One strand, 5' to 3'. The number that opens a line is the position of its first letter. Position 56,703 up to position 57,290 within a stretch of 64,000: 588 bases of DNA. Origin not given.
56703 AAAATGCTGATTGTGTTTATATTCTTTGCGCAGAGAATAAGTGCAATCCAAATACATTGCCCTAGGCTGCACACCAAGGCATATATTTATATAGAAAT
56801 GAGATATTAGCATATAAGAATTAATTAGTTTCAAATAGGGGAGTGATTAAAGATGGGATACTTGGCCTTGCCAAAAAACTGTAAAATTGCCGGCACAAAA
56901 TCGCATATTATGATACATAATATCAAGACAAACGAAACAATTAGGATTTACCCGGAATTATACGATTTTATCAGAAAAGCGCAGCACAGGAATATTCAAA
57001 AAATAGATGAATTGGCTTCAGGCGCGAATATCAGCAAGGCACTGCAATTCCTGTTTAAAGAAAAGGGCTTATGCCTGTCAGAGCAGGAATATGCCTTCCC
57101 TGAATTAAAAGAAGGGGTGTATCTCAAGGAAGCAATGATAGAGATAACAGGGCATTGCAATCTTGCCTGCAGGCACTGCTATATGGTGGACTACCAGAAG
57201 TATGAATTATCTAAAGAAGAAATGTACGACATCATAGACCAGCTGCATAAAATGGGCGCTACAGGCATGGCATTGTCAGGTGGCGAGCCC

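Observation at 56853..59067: Putative archaeal RiPP-like three-gene cassette: rSAM-SPASM maturase, 47-aa precursor peptide, Ntn-hydrolase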

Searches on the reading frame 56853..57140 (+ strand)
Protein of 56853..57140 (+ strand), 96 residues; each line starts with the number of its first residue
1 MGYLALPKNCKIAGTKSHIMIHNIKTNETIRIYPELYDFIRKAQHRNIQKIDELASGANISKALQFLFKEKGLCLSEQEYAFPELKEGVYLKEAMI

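Call 44: search_protein_families(library=pfam, proteins=[window:56853-57140:+], max_evalue=10)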
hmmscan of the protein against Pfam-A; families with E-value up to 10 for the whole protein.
seq(96 aa): 1 family
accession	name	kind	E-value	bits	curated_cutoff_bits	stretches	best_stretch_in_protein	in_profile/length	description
PF16644.10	NEXCaM_BD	-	0.15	12.8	26.7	1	17-51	4-38/109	Regulatory region of Na+/H+ exchanger NHE binds to calmodulin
